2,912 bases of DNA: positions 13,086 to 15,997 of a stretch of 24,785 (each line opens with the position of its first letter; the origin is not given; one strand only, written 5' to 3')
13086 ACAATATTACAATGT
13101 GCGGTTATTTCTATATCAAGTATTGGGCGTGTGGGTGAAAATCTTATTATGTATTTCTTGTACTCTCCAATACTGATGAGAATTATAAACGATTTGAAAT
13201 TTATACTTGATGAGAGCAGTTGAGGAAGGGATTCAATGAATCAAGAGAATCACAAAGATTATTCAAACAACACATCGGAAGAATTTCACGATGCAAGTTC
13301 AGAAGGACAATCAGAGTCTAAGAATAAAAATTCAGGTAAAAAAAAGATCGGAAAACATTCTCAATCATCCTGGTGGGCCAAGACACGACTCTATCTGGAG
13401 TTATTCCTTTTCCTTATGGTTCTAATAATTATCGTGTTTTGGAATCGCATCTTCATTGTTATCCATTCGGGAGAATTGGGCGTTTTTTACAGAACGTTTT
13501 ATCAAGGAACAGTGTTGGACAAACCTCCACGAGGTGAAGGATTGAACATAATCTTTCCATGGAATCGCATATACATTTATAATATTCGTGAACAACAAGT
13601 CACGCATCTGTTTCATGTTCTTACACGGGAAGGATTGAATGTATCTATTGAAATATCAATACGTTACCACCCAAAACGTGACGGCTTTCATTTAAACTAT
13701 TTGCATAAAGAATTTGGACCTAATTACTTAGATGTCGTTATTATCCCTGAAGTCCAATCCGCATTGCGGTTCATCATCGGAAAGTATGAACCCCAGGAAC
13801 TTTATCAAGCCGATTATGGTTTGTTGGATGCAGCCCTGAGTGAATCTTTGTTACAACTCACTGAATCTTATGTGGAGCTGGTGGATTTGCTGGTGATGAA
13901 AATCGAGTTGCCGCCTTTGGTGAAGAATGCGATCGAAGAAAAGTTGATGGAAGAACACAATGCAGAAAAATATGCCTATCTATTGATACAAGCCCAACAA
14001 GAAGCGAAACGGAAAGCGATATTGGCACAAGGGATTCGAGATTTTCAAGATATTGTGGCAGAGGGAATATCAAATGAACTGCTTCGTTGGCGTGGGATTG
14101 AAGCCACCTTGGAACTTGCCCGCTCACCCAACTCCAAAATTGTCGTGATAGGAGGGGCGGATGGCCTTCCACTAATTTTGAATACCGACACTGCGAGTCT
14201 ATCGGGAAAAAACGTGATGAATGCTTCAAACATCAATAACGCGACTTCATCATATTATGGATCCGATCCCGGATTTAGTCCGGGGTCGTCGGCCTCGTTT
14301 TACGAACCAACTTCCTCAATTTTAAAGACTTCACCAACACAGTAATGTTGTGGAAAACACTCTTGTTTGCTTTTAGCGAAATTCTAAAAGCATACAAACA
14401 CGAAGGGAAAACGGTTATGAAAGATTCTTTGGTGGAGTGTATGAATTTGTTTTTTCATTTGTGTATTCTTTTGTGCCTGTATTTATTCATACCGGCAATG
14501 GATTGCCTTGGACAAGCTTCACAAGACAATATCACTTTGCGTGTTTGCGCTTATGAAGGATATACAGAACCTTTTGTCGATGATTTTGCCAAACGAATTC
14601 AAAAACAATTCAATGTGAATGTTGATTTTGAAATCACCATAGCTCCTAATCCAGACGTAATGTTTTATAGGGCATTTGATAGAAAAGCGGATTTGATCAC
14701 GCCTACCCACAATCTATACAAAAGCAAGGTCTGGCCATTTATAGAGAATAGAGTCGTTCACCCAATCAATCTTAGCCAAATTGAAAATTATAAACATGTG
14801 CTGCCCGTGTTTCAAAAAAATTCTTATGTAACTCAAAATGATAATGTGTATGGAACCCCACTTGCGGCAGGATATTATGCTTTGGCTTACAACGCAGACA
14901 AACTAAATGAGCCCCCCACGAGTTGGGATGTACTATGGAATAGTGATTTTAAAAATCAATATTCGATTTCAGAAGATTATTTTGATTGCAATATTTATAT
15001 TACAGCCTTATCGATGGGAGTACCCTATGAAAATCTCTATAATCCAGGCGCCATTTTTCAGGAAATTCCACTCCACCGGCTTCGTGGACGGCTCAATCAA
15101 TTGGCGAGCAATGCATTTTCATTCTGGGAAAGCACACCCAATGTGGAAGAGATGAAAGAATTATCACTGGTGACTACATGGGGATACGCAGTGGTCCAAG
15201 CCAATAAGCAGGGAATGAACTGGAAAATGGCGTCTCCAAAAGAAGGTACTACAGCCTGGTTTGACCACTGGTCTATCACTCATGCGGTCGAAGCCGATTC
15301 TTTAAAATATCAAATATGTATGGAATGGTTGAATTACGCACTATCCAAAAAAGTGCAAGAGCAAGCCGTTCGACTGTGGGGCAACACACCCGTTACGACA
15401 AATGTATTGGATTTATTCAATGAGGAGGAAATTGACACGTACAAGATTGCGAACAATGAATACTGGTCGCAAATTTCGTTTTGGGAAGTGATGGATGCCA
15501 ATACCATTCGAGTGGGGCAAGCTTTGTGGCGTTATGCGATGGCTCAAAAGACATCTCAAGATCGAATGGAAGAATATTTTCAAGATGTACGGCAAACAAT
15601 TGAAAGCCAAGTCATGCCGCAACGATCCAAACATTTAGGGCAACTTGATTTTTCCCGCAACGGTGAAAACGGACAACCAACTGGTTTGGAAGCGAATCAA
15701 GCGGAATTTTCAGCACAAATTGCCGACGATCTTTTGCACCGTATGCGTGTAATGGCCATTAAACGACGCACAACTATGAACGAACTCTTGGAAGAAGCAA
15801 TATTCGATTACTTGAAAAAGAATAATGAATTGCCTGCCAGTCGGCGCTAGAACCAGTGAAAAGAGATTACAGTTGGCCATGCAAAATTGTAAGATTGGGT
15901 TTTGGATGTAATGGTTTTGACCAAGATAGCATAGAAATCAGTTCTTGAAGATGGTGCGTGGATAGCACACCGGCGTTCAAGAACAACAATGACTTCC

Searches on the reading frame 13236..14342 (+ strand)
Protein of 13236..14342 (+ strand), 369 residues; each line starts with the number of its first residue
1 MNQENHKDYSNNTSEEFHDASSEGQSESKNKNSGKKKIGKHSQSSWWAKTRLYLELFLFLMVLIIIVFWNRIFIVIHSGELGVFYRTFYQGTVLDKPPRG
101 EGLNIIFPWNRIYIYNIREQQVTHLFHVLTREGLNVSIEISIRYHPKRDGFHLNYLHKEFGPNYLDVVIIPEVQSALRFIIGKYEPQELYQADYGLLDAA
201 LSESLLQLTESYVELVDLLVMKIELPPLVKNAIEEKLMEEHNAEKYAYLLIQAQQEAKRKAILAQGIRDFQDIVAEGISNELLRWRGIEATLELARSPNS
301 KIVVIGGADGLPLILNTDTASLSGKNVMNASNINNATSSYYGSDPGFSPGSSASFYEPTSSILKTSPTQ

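Call 8: search_protein_families(library=pfam, proteins=[window:13236-14342:+], max_evalue=0.001)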
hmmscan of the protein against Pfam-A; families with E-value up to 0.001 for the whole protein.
window:13236-14342:+ (369 aa): 1 family
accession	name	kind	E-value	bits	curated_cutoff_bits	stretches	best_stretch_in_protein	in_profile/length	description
PF01145.31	Band_7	-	1.7e-22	80.7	23.6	1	75-257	2-176/176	SPFH domain / Band 7 family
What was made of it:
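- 13236..14345 (+): Band7/SPFH protein, conserved partner of the exporter. PF01145 (call 8).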

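Call 35: search_protein_families(library=ncbifam, proteins=[window:13236-14342:+], max_evalue=0.00001)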
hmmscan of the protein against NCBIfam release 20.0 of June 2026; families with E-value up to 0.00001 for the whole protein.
window:13236-14342:+ (369 aa): 0 families

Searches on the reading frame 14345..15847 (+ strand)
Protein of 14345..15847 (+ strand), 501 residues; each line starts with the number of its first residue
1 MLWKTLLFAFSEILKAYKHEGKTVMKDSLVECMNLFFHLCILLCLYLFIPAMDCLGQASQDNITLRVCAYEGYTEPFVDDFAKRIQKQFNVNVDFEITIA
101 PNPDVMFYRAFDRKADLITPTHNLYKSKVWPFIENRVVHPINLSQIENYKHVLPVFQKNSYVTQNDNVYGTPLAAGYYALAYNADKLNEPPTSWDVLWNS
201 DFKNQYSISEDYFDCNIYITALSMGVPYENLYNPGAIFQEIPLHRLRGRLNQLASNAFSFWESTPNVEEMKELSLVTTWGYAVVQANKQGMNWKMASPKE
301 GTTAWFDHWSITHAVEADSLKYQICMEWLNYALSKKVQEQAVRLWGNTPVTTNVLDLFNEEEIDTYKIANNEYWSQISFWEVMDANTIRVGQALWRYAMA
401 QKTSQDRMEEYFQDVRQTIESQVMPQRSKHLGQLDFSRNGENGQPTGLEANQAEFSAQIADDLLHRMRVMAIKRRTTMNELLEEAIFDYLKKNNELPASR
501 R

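Call 8: search_protein_families(library=pfam, proteins=[window:14345-15847:+], max_evalue=0.001)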
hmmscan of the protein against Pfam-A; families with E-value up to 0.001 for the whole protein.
window:14345-15847:+ (501 aa): 2 families
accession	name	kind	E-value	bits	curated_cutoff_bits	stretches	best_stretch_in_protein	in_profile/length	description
PF13343.11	SBP_bac_6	-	1.3e-23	84.2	24.6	1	112-375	1-243/245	Bacterial extracellular solute-binding protein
PF13416.11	SBP_bac_8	-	6.2e-19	69.3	27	1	127-360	48-268/279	Bacterial extracellular solute-binding protein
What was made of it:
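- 14345..15850 (+): PotD/YdcS-like periplasmic solute-binding protein with no cognate permease nearby. SBP_bac_6 and SBP_bac_8 (call 8).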

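Call 35: search_protein_families(library=ncbifam, proteins=[window:14345-15847:+], max_evalue=0.00001)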
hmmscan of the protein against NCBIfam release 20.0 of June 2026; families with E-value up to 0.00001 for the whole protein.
window:14345-15847:+ (501 aa): 2 families
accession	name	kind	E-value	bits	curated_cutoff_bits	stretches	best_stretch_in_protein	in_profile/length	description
NF041888.1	ABC_SBP_YdcS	equivalog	4.1e-20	71.9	725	1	43-386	12-358/379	putative ABC transporter substrate-binding protein YdcS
NF007048.0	PRK09501.1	equivalog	1.7e-07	30.5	582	1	114-343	76-289/348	spermidine/putrescine ABC transporter substrate-binding protein PotD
